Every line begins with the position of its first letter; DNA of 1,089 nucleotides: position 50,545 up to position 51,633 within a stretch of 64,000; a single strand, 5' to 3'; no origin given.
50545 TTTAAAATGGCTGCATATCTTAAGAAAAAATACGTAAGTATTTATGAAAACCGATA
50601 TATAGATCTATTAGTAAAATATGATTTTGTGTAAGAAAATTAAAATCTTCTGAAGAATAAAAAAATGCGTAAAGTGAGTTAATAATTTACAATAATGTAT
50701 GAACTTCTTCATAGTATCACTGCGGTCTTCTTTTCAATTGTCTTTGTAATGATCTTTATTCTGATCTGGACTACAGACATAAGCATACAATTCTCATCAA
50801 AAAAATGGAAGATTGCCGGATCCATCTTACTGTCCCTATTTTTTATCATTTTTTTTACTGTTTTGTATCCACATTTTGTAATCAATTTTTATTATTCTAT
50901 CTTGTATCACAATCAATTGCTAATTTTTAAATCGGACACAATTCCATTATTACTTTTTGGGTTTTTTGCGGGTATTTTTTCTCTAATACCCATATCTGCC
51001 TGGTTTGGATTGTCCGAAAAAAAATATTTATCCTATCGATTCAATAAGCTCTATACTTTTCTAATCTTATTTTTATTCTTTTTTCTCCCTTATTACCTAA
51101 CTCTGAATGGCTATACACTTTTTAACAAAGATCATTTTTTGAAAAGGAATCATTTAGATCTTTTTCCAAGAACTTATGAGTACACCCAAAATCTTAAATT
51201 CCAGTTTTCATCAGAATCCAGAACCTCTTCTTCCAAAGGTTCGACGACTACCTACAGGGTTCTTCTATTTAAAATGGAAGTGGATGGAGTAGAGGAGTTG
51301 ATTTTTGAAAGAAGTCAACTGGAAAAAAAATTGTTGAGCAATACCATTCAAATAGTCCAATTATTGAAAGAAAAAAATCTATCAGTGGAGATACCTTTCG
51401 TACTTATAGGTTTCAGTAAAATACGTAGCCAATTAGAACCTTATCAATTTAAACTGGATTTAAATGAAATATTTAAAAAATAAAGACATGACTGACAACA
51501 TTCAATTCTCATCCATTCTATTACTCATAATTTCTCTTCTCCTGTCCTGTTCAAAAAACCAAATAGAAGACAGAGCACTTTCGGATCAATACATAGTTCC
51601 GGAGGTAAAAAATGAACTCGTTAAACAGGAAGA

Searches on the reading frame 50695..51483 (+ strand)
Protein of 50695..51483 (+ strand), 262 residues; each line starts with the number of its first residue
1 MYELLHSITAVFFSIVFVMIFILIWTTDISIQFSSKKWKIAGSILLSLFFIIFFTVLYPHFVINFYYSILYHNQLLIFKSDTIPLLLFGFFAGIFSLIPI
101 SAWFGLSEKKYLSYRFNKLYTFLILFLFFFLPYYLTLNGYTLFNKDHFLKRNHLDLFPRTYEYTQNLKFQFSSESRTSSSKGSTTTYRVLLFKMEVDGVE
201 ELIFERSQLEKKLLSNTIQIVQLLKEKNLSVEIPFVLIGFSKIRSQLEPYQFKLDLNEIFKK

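Call 38: find_encoding_contigs(protein=window:50695-51483:+, flank=2500, max_places=10)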
Protein window:50695-51483:+ (262 aa): 10 contigs read that carry it; 6 places shown.
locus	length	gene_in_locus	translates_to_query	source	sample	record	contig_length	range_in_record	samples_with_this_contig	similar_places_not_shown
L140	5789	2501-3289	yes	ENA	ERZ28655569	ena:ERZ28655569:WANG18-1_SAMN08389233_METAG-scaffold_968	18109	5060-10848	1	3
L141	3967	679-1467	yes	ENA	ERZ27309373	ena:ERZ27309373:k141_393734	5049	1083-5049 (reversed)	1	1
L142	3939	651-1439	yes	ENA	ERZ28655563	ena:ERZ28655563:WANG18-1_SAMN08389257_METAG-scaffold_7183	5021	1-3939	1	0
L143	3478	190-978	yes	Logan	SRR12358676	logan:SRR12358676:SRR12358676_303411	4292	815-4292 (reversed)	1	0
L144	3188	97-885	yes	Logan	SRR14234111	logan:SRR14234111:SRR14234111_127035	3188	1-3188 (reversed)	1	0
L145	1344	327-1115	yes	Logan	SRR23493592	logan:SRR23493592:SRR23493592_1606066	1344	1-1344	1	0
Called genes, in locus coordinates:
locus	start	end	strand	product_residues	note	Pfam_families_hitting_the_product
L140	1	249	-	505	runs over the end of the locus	PF00478:IMPDH, PF00571:CBS (faint), PF01070:FMN_dh (weak), PF03060:NMO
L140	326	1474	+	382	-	PF07614:DUF1577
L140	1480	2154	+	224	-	PF04199:Cyclase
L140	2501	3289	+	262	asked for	-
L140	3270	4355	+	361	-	-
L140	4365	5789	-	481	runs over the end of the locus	PF01425:Amidase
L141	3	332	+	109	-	?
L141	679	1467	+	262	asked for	-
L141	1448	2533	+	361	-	-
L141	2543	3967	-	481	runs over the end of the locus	PF01425:Amidase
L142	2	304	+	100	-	?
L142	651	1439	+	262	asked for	-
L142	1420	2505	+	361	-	-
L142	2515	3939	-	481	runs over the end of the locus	PF01425:Amidase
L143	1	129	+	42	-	?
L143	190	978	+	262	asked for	-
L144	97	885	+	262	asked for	-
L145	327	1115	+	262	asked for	-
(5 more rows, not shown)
